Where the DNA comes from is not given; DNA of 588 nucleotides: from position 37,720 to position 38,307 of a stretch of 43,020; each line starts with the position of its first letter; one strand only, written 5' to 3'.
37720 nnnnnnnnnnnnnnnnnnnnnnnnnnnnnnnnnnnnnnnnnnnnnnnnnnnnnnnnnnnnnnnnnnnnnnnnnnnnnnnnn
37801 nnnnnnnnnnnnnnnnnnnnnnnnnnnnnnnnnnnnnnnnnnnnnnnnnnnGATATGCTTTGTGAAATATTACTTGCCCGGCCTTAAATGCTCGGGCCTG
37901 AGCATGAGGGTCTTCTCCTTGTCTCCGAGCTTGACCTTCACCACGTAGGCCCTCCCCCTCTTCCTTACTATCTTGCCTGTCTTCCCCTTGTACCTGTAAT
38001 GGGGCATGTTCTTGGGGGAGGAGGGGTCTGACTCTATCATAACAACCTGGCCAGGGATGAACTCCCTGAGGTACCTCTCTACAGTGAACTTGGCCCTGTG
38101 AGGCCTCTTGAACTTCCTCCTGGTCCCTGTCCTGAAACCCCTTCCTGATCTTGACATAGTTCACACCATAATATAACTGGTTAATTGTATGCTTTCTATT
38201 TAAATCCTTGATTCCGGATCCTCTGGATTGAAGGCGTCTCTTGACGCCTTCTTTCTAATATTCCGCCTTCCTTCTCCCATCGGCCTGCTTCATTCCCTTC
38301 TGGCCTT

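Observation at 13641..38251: Dispersed family of GC-rich hairpins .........-loop-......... with compensatory stem changes, at least 11 copies in 43 kb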

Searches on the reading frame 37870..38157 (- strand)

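Call 11: search_protein_families(library=pfam, proteins=[window:37870-38157:-])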
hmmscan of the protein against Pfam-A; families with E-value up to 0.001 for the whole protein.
window:37870-38157:- (95 aa): 1 family
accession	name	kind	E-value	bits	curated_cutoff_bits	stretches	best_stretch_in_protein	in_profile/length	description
PF01157.24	Ribosomal_L21e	-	2.9e-27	94.9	27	1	5-94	4-99/101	Ribosomal protein L21e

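Call 70: search_protein_families(library=pfam, proteins=[L223:256-2187:-, L241:2-2164:+], max_evalue=0.001)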
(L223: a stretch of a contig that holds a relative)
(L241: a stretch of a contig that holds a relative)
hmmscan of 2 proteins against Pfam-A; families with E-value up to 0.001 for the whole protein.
L223:256-2187:- (643 aa): 17 families
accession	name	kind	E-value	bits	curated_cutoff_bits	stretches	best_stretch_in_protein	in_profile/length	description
PF00005.33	ABC_tran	-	1.9e-41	142.3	25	2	401-535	7-136/137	ABC transporter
PF02463.25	SMC_N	-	8.9e-17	61.7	40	1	127-311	20-198/220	RecF/RecN/SMC N terminal domain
PF13304.12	AAA_21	-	1.3e-12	48.9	27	0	481-555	220-288/304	AAA domain, putative AbiEii toxin, Type IV TA system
PF00037.32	Fer4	-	4.9e-07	29.7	21.1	1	78-98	3-23/24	4Fe-4S binding domain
PF13476.12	AAA_23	-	1.4e-06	29.5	27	0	133-250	21-124/201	AAA domain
PF13555.12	AAA_29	-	8.6e-06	25.9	27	0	126-149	18-40/61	P-loop containing region of AAA domain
PF04068.21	Fer4_RLI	-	1e-05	25.6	23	1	34-64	2-34/35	Possible Fer4-like domain in RNase L inhibitor, RLI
PF14697.11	Fer4_21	-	2.2e-05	24.9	35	1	78-103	3-28/59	4Fe-4S dicluster domain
PF12837.12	Fer4_6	-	3.2e-05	24.1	25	1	76-98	2-24/24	4Fe-4S binding domain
PF12797.12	Fer4_2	-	0.00011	22.4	24.5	1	75-94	2-21/22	4Fe-4S binding domain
PF13175.12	AAA_15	-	0.00031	20.9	32.1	0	133-151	25-43/374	AAA ATPase domain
PF19993.5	DO-GTPase2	-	0.00035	20.7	27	0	406-430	1-25/226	Double-GTPase 2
PF13237.11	Fer4_10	-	0.00045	20.5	25.5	1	76-102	2-32/53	4Fe-4S dicluster domain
PF13484.11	Fer4_16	-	0.00062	20.9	30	0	83-101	2-20/66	4Fe-4S double cluster binding domain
PF13521.12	AAA_28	-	0.00065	20.4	27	0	408-427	2-21/164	AAA domain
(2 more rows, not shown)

L241:2-2164:+ (720 aa): 0 families
